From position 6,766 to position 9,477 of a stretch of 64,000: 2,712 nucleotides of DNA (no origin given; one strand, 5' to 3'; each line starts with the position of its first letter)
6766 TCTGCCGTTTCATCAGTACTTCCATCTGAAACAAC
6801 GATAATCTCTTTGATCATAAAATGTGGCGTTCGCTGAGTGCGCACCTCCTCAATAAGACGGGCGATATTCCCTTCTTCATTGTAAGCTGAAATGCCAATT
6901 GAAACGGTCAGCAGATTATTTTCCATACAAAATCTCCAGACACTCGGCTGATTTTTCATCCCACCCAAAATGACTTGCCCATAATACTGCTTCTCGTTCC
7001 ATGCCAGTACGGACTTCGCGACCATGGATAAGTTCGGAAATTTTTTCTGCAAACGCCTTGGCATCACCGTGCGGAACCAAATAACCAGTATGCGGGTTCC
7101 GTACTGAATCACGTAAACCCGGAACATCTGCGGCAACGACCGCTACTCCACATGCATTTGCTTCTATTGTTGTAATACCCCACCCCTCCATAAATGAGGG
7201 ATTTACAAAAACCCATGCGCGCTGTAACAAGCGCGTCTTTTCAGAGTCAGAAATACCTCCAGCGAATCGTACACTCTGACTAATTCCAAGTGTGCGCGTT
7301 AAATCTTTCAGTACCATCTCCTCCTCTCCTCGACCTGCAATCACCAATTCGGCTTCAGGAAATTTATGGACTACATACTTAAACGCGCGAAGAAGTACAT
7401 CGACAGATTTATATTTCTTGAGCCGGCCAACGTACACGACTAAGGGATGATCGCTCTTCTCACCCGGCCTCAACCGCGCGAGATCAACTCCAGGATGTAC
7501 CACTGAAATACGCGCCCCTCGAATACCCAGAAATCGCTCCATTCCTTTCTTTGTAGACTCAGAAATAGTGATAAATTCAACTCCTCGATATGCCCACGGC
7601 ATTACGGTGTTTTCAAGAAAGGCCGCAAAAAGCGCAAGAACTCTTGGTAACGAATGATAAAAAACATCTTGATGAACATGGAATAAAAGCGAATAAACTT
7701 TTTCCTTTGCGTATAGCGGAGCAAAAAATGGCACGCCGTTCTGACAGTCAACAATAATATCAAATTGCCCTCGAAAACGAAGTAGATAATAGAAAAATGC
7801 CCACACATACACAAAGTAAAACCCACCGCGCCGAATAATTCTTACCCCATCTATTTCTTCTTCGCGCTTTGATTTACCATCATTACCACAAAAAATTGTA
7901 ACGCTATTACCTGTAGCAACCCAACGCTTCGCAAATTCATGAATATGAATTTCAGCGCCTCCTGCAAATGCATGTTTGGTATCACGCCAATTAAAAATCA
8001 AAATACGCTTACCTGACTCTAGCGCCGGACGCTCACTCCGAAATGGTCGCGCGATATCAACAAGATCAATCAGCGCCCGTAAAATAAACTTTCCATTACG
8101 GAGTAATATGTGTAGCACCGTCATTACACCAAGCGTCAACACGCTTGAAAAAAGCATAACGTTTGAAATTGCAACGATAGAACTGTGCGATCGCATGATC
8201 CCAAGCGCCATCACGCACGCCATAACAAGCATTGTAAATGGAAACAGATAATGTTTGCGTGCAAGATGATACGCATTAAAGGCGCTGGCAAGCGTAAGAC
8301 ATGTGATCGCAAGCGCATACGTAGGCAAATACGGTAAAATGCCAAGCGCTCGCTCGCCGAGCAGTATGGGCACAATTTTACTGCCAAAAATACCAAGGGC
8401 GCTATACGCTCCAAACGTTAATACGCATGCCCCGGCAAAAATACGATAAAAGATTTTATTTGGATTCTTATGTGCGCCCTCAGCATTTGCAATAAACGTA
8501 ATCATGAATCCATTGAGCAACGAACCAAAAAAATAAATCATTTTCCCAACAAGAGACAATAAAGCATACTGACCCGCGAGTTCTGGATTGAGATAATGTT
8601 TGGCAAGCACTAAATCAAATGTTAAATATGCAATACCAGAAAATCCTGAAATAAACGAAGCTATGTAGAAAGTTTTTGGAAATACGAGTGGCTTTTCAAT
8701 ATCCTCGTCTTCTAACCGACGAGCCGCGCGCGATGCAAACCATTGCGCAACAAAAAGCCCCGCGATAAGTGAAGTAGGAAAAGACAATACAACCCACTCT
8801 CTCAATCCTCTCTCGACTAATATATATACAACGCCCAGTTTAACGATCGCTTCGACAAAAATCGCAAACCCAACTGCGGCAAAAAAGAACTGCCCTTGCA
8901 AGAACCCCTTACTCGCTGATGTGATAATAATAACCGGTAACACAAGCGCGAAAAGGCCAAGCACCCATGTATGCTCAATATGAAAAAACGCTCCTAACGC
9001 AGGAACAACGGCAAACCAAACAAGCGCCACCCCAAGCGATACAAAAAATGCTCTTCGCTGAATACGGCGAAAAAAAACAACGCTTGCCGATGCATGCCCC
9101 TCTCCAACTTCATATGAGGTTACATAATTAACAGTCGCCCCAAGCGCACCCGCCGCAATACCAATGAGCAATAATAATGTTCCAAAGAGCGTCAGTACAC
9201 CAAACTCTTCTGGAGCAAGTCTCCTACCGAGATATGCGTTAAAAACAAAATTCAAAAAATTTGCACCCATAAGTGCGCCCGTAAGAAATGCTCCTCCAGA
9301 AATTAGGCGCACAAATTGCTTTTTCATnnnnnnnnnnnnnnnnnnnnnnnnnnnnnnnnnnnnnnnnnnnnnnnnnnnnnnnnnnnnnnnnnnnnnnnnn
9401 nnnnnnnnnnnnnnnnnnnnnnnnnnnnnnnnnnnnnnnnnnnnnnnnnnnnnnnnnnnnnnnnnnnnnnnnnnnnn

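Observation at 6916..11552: Two unusual fusion enzymes in the glycosylation locus: flippase-GT4 and DPM1-like GT2 joined to a processive QxxRW GT2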

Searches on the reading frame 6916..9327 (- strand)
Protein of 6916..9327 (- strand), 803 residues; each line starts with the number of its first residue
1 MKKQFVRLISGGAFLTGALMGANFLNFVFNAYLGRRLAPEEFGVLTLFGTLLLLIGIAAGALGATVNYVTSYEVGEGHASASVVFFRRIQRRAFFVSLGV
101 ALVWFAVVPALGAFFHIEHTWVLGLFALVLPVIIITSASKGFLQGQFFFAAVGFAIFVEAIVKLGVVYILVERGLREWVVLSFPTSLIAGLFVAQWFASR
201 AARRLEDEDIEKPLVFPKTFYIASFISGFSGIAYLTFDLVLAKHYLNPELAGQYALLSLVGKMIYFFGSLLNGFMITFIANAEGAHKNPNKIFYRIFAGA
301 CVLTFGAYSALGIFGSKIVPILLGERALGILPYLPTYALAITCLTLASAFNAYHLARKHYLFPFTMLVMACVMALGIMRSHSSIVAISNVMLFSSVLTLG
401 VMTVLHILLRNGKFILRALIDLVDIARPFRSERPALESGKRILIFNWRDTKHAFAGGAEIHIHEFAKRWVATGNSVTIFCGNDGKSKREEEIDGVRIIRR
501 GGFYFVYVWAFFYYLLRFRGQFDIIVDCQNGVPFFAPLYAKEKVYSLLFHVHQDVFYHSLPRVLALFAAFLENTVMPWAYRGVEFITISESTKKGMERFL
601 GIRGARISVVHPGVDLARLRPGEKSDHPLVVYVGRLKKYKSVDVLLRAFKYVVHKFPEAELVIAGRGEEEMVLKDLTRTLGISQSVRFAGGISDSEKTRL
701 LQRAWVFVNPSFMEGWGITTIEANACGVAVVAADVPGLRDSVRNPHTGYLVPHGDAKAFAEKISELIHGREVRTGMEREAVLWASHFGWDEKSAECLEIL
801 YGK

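Call 4: search_protein_families(library=pfam, proteins=[window:6916-9327:-], max_evalue=0.01)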
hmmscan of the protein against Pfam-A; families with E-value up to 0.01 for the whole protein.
window:6916-9327:- (803 aa): 6 families
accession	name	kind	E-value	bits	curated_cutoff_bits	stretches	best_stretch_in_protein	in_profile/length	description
PF00534.26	Glycos_transf_1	-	1.6e-42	145.4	26.4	1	622-780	10-169/172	Glycosyl transferases group 1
PF13692.12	Glyco_trans_1_4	-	5.9e-35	121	27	1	628-767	2-140/142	Glycosyl transferases group 1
PF13439.12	Glyco_transf_4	-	1.2e-19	71.4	28.5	1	456-618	2-170/170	Glycosyltransferase Family 4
PF13579.12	Glyco_trans_4_4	-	8.2e-10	39.7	29.7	1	456-613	1-158/158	Glycosyl transferase 4-like domain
PF20706.3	GT4-conflict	-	8.9e-10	38.5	26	1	604-745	171-323/385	Family 4 Glycosyltransferase in conflict systems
PF13524.12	Glyco_trans_1_2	-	0.0093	16.4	25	0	658-779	14-124/144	Glycosyl transferase-like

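Call 6: search_protein_families(library=ncbifam, proteins=[window:6916-9327:-], max_evalue=0.01)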
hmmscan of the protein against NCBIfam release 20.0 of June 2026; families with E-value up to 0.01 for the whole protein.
window:6916-9327:- (803 aa): 44 families (the best 25 are shown)
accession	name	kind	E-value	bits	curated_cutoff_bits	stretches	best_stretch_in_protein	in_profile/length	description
TIGR03449.1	mycothiol_MshA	equivalog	4.5e-37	127.9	462.5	1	601-801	184-400/406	D-inositol-3-phosphate glycosyltransferase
TIGR03088.1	stp2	hypoth_equivalog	2.8e-27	95.8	409.05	1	584-792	139-362/374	TIGR03088 family PEP-CTERM/XrtA system glycosyltransferase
NF041876.1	EPS_EpsE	equivalog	2.5e-25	89.5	400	1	594-777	174-369/389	exopolysaccharide biosynthesis GT4 family glycosyltransferase EpsE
TIGR03999.1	thiol_BshA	equivalog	4.4e-23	81.8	273.7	1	624-788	196-358/375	N-acetyl-alpha-D-glucosaminyl L-malate synthase BshA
NF041010.1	glycosy_Agl16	equivalog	9.9e-19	67.4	575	1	455-799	14-347/352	glycosylation protein Agl16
TIGR04063.1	stp3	hypoth_equivalog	4.2e-18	65.4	442.05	1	601-784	176-375/397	TIGR04063 family PEP-CTERM/XrtA system glycosyltransferase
TIGR04157.1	glyco_rSAM_CFB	subfamily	7.8e-18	64.6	400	1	625-760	225-357/406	TIGR04157 family glycosyltransferase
TIGR02149.1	glgA_Coryne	subfamily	7e-17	61.6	302.4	1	586-791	149-378/391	glycogen synthase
NF038229.1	Glyco4_Geo_Pelo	equivalog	1.9e-16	60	400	1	588-782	116-314/338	GPMC system family 4 glycosyltransferase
TIGR04047.1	MSMEG_0565_glyc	hypoth_equivalog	2.1e-16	60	259.85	1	624-798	178-369/373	MSMEG_0565 family glycosyltransferase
NF046085.1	XrtY_assoc_Gly1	equivalog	1.9e-15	56.6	400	1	629-780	211-360/387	XrtY-associated glycosyltransferase XYAG1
NF038295.1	EPS_HpsP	equivalog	3.1e-15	56.1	550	1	620-798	200-382/388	hormogonium polysaccharide biosynthesis glycosyltransferase HpsP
NF007396.0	PRK09922.1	equivalog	4.8e-15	55.3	385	1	586-771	140-328/361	lipopolysaccharide 1,6-galactosyltransferase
NF050063.1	ProtGlycPglJ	equivalog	1.9e-14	53.6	500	1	600-796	163-359/363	N-acetylgalactosamine-N,N'-diacetylbacillosaminyl-diphospho-undecaprenol 4-alpha-N-acetylgalactosaminyltransferase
NF050056.1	ProtGlycPglH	equivalog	4.5e-14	52.3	600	1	623-785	175-335/354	GalNAc-alpha-(1->4)-GalNAc-alpha-(1->3)-diNAcBac-PP-undecaprenol alpha-1,4-N-acetyl-D-galactosaminyltransferase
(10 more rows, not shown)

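Call 8: find_homologous_proteins(query=window:6916-9327:-, max_evalue=0.00001)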
Query window:6916-9327:- (803 aa): 320 proteins with E <= 0.00001 among 8000 candidates; the best 120 are listed.
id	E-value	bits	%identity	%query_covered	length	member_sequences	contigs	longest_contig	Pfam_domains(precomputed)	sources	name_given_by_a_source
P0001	0.0e+0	1797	100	100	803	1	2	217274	PF00534.27,PF13579.13,PF13439.13,PF20706.4,PF13692.13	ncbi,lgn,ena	ncbi:MAG: glycosyltransferase [Patescibacteria group bacterium]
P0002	2.6e-260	884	51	99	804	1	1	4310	PF00534.27,PF13579.13,PF13524.13,PF13439.13,PF20706.4,PF13692.13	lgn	-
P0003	1.0e-259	882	50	99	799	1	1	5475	PF00534.27,PF13579.13,PF13524.13,PF13439.13,PF20706.4,PF13692.13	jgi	jgi:glycosyltransferase involved in cell wall biosynthesis/O-antigen/teichoic acid export membrane p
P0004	2.7e-257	874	51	99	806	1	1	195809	PF01943.23,PF00534.27,PF13579.13,PF13524.13,PF13439.13,PF20706.4,PF13692.13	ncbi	-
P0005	1.8e-255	868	50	99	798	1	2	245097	PF00534.27,PF13579.13,PF13524.13,PF13439.13,PF20706.4,PF13692.13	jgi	jgi:glycosyltransferase involved in cell wall biosynthesis/O-antigen/teichoic acid export membrane p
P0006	2.0e-255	868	51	99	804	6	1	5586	PF00534.27,PF13579.13,PF13524.13,PF13439.13,PF20706.4,PF13692.13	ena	-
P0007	3.8e-254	864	49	99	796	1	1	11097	PF01943.23,PF00534.27,PF13579.13,PF13439.13,PF20706.4,PF13692.13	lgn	-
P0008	9.6e-254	863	50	99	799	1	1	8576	PF00534.27,PF13579.13,PF13524.13,PF13439.13,PF20706.4,PF13692.13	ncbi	-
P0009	7.9e-253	860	50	99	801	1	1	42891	PF00534.27,PF13579.13,PF13524.13,PF13439.13,PF20706.4,PF13692.13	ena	-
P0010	1.7e-252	859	52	99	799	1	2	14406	PF01943.23,PF00534.27,PF13579.13,PF13524.13,PF13439.13,PF20706.4,PF13692.13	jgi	jgi:glycosyltransferase involved in cell wall biosynthesis/O-antigen/teichoic acid export membrane p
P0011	1.2e-251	856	51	99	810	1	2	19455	PF01943.23,PF00534.27,PF13579.13,PF13524.13,PF13439.13,PF20706.4,PF13692.13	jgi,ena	-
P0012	1.4e-248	846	50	99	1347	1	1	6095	PF13632.13,PF13641.13,PF00534.27,PF13579.13,PF13439.13,PF00535.33,PF20706.4,PF13692.13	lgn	-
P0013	1.7e-248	845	50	99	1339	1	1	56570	PF13632.13,PF13641.13,PF00534.27,PF13579.13,PF13439.13,PF00535.33,PF20706.4,PF13692.13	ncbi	-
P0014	2.5e-248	845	49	99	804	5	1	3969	PF00534.27,PF13579.13,PF13439.13,PF20706.4,PF13692.13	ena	-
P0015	6.3e-248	843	50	99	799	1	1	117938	PF00534.27,PF13579.13,PF13524.13,PF13439.13,PF20706.4,PF13692.13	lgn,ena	-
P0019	1.0e-242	826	50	99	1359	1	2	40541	PF13632.13,PF13641.13,PF00534.27,PF13579.13,PF13524.13,PF13439.13,PF00535.33,PF20706.4,PF13692.13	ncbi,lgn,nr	ncbi:MAG: glycosyltransferase [Patescibacteria group bacterium]|nr:glycosyltransferase [Patescibacte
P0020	5.2e-242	824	49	99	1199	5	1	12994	PF13632.13,PF13641.13,PF00534.27,PF13579.13,PF13439.13,PF00535.33,PF20706.4,PF13692.13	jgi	jgi:glycosyltransferase involved in cell wall biosynthesis/O-antigen/teichoic acid export membrane p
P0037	9.0e-235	800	48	99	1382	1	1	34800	PF13632.13,PF13641.13,PF00534.27,PF13579.13,PF13524.13,PF13439.13,PF01554.24,PF00535.33,PF20706.4,PF13692.13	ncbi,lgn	-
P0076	3.3e-222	758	45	99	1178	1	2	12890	PF13632.13,PF13641.13,PF00534.27,PF13439.13,PF20706.4,PF13692.13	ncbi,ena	-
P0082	1.4e-221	756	44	98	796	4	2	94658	PF00534.27,PF13579.13,PF13439.13,PF13440.12,PF20706.4,PF13692.13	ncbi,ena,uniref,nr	ncbi:hypothetical protein A3D77_04625 [Candidatus Gottesmanbacteria bacterium RIFCSPHIGHO2_02_FULL_3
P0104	6.0e-215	734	44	99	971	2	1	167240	PF00534.27,PF13579.13,PF13439.13,PF20706.4,PF13692.13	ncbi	-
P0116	3.3e-210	719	45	98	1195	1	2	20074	PF00534.27,PF13480.14,PF13579.13,PF13524.13,PF13439.13,PF20706.4,PF13692.13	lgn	-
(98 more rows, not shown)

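Call 10: search_protein_families(library=pfam, proteins=[P0013, P0019, P0037, P0020, P0076, P0116, P0004, P0104], max_evalue=0.001)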
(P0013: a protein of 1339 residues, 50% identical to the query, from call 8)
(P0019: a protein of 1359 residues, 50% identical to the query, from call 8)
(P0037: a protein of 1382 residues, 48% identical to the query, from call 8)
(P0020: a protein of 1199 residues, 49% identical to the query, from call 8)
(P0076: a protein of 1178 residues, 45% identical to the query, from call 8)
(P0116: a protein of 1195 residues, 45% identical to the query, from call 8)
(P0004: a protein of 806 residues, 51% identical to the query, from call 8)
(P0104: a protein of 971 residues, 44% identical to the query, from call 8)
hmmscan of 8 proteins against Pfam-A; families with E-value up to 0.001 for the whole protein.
P0013 (1339 aa): 8 families
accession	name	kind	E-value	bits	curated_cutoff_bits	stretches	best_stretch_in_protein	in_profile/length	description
PF00534.26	Glycos_transf_1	-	5.5e-43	146.9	26.4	1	1161-1317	11-169/172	Glycosyl transferases group 1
PF13692.12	Glyco_trans_1_4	-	4.3e-33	115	27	1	1166-1306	2-142/142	Glycosyl transferases group 1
PF13641.12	Glyco_tranf_2_3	-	1.6e-24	87.6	27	1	141-367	3-230/230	Glycosyltransferase like family 2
PF13632.12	Glyco_trans_2_3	-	3.2e-23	83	27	1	227-418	3-165/198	Glycosyl transferase family group 2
PF13439.12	Glyco_transf_4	-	5.1e-20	72.6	28.5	1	995-1155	2-169/170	Glycosyltransferase Family 4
PF13579.12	Glyco_trans_4_4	-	3.3e-11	44.2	29.7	1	995-1150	1-157/158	Glycosyl transferase 4-like domain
PF00535.33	Glycos_transf_2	-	5.1e-11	43.2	23.3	1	143-275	2-131/168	Glycosyl transferase family 2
PF20706.3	GT4-conflict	-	7.3e-11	42.1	26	1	1146-1282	175-323/385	Family 4 Glycosyltransferase in conflict systems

P0019 (1359 aa): 9 families
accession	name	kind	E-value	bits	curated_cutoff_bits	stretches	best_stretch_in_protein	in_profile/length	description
PF00534.26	Glycos_transf_1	-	5.1e-45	153.5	26.4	1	1174-1335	10-172/172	Glycosyl transferases group 1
PF13692.12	Glyco_trans_1_4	-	5.1e-34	118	27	1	1180-1321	2-142/142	Glycosyl transferases group 1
PF13632.12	Glyco_trans_2_3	-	5.5e-20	72.5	27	1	245-440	1-187/198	Glycosyl transferase family group 2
PF13641.12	Glyco_tranf_2_3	-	8.5e-20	72.2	27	1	159-387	1-230/230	Glycosyltransferase like family 2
PF13439.12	Glyco_transf_4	-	4.9e-19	69.4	28.5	1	1009-1169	2-169/170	Glycosyltransferase Family 4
PF20706.3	GT4-conflict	-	2.3e-14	53.6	26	1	1159-1297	174-323/385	Family 4 Glycosyltransferase in conflict systems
PF00535.33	Glycos_transf_2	-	1.4e-11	45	23.3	1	163-295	2-131/168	Glycosyl transferase family 2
PF13579.12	Glyco_trans_4_4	-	9.7e-11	42.7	29.7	1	1009-1162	1-155/158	Glycosyl transferase 4-like domain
PF13524.12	Glyco_trans_1_2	-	2.7e-06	27.8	25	1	1202-1341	6-135/144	Glycosyl transferase-like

P0037 (1382 aa): 10 families
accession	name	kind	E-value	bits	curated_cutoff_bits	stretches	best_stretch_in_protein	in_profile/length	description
PF00534.26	Glycos_transf_1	-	3.2e-43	147.7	26.4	1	1208-1362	16-171/172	Glycosyl transferases group 1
PF13692.12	Glyco_trans_1_4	-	2.2e-34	119.2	27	1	1208-1349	2-142/142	Glycosyl transferases group 1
PF13632.12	Glyco_trans_2_3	-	6e-24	85.4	27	1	234-441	1-183/198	Glycosyl transferase family group 2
PF13641.12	Glyco_tranf_2_3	-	1.7e-23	84.3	27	1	148-376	1-230/230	Glycosyltransferase like family 2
PF13439.12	Glyco_transf_4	-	6.8e-16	59.2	28.5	1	1037-1197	2-169/170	Glycosyltransferase Family 4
PF20706.3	GT4-conflict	-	1.2e-11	44.6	26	1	1188-1374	175-383/385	Family 4 Glycosyltransferase in conflict systems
PF00535.33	Glycos_transf_2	-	2.1e-11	44.5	23.3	1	152-283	2-130/168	Glycosyl transferase family 2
PF13524.12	Glyco_trans_1_2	-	1.4e-10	41.7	25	1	1231-1362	7-127/144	Glycosyl transferase-like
PF13579.12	Glyco_trans_4_4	-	2.1e-09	38.4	29.7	1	1037-1190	1-155/158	Glycosyl transferase 4-like domain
PF01554.23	MatE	-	2.6e-06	27.7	24.9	1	598-721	4-128/161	MatE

P0020 (1199 aa): 10 families
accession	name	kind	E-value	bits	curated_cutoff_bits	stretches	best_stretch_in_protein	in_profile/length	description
PF00534.26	Glycos_transf_1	-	3e-42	144.5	26.4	1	1023-1180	14-172/172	Glycosyl transferases group 1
PF13692.12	Glyco_trans_1_4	-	5.9e-35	121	27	1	1025-1165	2-141/142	Glycosyl transferases group 1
PF13632.12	Glyco_trans_2_3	-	1.9e-20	73.9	27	1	27-244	2-183/198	Glycosyl transferase family group 2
PF13439.12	Glyco_transf_4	-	5.7e-16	59.5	28.5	1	854-1014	2-169/170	Glycosyltransferase Family 4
PF13641.12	Glyco_tranf_2_3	-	3.6e-14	53.8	27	1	8-168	71-230/230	Glycosyltransferase like family 2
PF20706.3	GT4-conflict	-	9.2e-11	41.8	26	1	1007-1192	177-384/385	Family 4 Glycosyltransferase in conflict systems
PF00535.33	Glycos_transf_2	-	2.3e-08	34.6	23.3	1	3-81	58-132/168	Glycosyl transferase family 2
PF13579.12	Glyco_trans_4_4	-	2.1e-07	31.9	29.7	1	854-1009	1-157/158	Glycosyl transferase 4-like domain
PF13524.12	Glyco_trans_1_2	-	2.9e-05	24.5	25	1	1049-1194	8-143/144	Glycosyl transferase-like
PF13506.12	Glyco_transf_21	-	0.00022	21.2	21.7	1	4-166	9-173/174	Glycosyl transferase family 21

P0076 (1178 aa): 10 families
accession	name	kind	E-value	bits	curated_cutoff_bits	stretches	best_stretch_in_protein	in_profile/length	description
PF00534.26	Glycos_transf_1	-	3.4e-44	150.9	26.4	1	992-1157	5-171/172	Glycosyl transferases group 1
PF13692.12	Glyco_trans_1_4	-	2.1e-34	119.2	27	1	1003-1144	2-142/142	Glycosyl transferases group 1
PF13632.12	Glyco_trans_2_3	-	9.5e-18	65.2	27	1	60-255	2-169/198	Glycosyl transferase family group 2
PF13641.12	Glyco_tranf_2_3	-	6.8e-17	62.7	27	1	17-201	43-230/230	Glycosyltransferase like family 2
PF13439.12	Glyco_transf_4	-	1.3e-16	61.5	28.5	1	832-992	2-169/170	Glycosyltransferase Family 4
PF20706.3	GT4-conflict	-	1.6e-10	41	26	1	996-1171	188-385/385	Family 4 Glycosyltransferase in conflict systems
PF00535.33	Glycos_transf_2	-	0.00018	21.9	23.3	1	20-97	43-119/168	Glycosyl transferase family 2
PF01554.23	MatE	-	0.00037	20.7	24.9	1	392-543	3-159/161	MatE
PF13579.12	Glyco_trans_4_4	-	0.00041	21.2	29.7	1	832-988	1-158/158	Glycosyl transferase 4-like domain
PF13524.12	Glyco_trans_1_2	-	0.00096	19.6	25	0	1029-1171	10-142/144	Glycosyl transferase-like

P0116 (1195 aa): 7 families
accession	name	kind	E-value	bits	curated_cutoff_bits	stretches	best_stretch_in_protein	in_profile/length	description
PF00534.26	Glycos_transf_1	-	1e-42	146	26.4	1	640-803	5-169/172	Glycosyl transferases group 1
PF13692.12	Glyco_trans_1_4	-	1.3e-37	129.6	27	1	651-792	2-142/142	Glycosyl transferases group 1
PF13439.12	Glyco_transf_4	-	1.2e-18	68.2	28.5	1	480-639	2-168/170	Glycosyltransferase Family 4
PF20706.3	GT4-conflict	-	1.2e-09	38.2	26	1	650-793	197-358/385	Family 4 Glycosyltransferase in conflict systems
PF13579.12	Glyco_trans_4_4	-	4.4e-09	37.3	29.7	1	480-636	1-158/158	Glycosyl transferase 4-like domain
PF13480.13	Acetyltransf_6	-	7.9e-09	36.2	22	1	988-1127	5-142/143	Acetyltransferase (GNAT) domain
PF13524.12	Glyco_trans_1_2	-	1.3e-05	25.6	25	1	676-803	9-125/144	Glycosyl transferase-like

P0004 (806 aa): 7 families
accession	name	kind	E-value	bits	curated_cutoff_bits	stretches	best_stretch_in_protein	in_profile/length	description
PF00534.26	Glycos_transf_1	-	2.4e-46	157.9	26.4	1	619-777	10-169/172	Glycosyl transferases group 1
PF13692.12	Glyco_trans_1_4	-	5e-37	127.8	27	1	625-766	2-142/142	Glycosyl transferases group 1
PF13439.12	Glyco_transf_4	-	5.1e-19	69.4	28.5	1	454-614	2-169/170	Glycosyltransferase Family 4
PF20706.3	GT4-conflict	-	9.9e-13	48.2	26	1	607-742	177-323/385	Family 4 Glycosyltransferase in conflict systems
PF13579.12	Glyco_trans_4_4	-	4.6e-08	34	29.7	1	454-602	1-150/158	Glycosyl transferase 4-like domain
PF13524.12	Glyco_trans_1_2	-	7.6e-07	29.6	25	1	657-777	16-125/144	Glycosyl transferase-like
PF01943.22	Polysacc_synt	-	7.7e-06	26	28.2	1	11-254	4-246/274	Polysaccharide biosynthesis protein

P0104 (971 aa): 6 families
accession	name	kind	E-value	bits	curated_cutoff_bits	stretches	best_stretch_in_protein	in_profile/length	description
PF00534.26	Glycos_transf_1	-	1e-43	149.3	26.4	1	792-948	11-168/172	Glycosyl transferases group 1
PF13692.12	Glyco_trans_1_4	-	1.4e-33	116.6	27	1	797-938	2-142/142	Glycosyl transferases group 1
PF13439.12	Glyco_transf_4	-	1.3e-20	74.5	28.5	1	626-786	2-169/170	Glycosyltransferase Family 4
PF13579.12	Glyco_trans_4_4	-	5.7e-11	43.5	29.7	1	626-782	1-158/158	Glycosyl transferase 4-like domain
PF20706.3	GT4-conflict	-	1.7e-10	40.9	26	1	776-915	174-324/385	Family 4 Glycosyltransferase in conflict systems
PF01554.23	MatE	-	4.5e-05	23.6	24.9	1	162-296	3-142/161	MatE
